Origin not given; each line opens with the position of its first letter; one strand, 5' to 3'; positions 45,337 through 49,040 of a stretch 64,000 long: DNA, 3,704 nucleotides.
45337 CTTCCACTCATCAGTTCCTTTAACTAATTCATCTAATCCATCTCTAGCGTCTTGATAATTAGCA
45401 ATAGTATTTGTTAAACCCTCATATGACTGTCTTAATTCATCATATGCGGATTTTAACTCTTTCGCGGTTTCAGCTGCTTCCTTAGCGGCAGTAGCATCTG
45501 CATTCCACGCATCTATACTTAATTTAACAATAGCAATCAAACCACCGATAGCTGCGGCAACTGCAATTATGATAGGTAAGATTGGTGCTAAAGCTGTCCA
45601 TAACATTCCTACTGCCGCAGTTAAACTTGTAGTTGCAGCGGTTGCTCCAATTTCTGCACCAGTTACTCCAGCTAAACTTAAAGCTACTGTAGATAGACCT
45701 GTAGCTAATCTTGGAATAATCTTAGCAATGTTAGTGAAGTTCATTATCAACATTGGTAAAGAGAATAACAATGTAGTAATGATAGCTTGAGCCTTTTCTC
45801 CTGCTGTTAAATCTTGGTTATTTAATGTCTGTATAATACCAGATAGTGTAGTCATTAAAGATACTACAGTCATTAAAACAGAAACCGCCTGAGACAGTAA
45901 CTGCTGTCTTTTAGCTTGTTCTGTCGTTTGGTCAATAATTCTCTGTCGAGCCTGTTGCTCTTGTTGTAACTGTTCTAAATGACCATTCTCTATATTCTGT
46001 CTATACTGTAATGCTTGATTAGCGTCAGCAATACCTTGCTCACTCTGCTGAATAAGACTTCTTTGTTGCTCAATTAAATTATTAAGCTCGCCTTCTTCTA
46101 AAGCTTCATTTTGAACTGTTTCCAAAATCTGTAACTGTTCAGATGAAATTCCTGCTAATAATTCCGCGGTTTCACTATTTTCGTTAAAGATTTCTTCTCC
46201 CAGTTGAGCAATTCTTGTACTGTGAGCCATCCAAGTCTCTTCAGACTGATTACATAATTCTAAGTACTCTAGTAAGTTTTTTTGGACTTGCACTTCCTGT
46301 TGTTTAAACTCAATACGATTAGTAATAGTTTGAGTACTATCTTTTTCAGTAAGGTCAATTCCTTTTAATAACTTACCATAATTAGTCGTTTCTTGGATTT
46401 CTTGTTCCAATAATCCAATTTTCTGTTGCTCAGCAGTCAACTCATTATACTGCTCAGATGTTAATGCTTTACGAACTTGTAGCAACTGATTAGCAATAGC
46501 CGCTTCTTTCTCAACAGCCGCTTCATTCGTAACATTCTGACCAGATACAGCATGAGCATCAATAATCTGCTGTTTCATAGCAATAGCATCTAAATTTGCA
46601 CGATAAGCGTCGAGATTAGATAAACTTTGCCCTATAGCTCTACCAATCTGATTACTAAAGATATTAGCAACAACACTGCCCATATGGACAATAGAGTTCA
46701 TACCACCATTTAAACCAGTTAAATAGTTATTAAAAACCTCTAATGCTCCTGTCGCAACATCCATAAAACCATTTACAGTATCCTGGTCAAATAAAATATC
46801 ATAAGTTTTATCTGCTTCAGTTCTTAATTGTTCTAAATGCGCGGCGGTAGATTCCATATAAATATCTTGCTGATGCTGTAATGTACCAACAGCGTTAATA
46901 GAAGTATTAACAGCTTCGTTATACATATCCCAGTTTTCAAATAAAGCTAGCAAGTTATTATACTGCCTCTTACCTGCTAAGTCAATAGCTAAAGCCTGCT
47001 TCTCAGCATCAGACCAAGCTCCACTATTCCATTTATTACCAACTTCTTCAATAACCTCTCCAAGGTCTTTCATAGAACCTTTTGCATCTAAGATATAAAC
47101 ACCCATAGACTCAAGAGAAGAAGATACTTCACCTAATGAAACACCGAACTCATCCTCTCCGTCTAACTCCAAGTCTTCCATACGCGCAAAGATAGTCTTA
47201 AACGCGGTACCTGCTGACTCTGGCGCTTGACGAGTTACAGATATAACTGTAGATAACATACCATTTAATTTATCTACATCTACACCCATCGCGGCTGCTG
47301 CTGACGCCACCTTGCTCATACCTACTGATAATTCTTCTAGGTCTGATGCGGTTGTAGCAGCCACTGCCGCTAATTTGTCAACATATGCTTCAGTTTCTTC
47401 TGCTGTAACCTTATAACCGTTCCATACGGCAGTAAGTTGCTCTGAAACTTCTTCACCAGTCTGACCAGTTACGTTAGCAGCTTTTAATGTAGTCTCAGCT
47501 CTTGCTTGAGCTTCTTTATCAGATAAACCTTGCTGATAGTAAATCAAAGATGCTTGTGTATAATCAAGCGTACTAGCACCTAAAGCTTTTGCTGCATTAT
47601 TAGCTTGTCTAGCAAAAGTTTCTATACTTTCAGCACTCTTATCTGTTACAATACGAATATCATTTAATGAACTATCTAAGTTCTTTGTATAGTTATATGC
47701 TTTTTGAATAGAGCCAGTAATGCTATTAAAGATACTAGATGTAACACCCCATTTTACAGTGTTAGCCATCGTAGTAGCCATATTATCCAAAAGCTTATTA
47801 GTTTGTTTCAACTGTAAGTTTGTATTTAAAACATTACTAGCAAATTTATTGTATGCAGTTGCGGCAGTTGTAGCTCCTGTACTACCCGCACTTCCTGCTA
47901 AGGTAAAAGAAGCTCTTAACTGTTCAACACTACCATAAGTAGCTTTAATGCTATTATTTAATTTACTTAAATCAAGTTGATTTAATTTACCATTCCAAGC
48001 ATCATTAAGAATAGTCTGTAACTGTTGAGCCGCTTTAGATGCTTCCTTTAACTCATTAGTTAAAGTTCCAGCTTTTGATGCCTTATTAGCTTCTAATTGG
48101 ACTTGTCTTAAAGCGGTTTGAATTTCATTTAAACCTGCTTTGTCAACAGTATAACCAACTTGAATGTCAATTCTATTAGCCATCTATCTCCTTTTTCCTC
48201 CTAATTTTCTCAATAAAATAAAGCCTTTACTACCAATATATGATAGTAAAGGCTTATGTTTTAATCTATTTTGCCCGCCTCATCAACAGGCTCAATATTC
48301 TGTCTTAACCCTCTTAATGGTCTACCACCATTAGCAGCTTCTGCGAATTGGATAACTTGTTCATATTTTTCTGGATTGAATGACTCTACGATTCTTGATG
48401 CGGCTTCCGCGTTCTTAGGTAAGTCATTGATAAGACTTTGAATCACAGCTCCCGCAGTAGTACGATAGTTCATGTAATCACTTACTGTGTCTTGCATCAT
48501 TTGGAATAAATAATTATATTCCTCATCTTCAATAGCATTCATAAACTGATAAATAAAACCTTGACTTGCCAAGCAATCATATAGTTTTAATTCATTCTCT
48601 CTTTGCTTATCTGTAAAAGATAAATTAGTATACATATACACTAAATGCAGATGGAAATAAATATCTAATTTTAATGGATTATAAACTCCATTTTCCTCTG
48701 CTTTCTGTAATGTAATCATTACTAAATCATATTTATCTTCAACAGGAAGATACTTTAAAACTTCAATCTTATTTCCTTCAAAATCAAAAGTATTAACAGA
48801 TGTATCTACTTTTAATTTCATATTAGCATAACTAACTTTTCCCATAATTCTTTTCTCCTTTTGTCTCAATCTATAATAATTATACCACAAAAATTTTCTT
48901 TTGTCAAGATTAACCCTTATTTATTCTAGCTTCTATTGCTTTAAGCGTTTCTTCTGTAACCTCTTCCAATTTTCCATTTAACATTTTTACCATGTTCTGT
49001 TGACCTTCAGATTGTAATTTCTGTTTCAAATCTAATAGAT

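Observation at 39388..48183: Exceptionally long tape-measure protein (2931 aa)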

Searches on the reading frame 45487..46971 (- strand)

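Call 26: search_protein_families(library=pfam, proteins=[window:45487-46971:-], max_evalue=10)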
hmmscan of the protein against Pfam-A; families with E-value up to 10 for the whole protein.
window:45487-46971:- (495 aa): 5 families
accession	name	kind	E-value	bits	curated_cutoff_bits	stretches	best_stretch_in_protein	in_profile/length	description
PF20712.2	CyanoTRADDas_TM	-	0.012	16.2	24.3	1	352-400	1-44/68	Cyanobacterial TRADD-N associated 2-Transmembrane domain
PF23871.1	DUF7226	-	0.024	14.9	27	1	211-296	14-99/142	Domain of unknown function (DUF7226)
PF02394.21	IL1_propep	-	0.11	13.6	24.9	1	313-390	22-97/108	Interleukin-1 propeptide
PF22193.1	MvcA_ins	-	0.13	13.3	27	1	170-233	7-70/99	MvcA insertion domain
PF25310.1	VG15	-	2.1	8.9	26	1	127-207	19-99/212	VG15 protein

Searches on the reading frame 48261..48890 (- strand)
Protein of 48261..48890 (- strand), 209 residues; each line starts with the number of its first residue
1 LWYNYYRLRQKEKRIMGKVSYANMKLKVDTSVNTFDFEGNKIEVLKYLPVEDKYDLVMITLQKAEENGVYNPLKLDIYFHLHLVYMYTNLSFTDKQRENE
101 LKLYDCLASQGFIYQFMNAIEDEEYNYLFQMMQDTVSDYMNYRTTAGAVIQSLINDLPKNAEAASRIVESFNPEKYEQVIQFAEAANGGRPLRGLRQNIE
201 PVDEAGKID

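Call 9: search_protein_families(library=phrogs, proteins=[window:48261-48890:-], max_evalue=0.001)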
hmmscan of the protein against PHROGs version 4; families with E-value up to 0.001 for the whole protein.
window:48261-48890:- (209 aa): 2 families
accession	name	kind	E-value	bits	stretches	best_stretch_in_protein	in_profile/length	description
phrog_30570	-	unknown function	3.8e-20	73.5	1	16-141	1-130/169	-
phrog_7383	-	unknown function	0.00017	22.3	1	66-142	60-136/162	-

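Call 10: search_protein_families(library=pfam, proteins=[window:48261-48890:-], max_evalue=0.01)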
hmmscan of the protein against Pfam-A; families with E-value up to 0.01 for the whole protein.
window:48261-48890:- (209 aa): 0 families
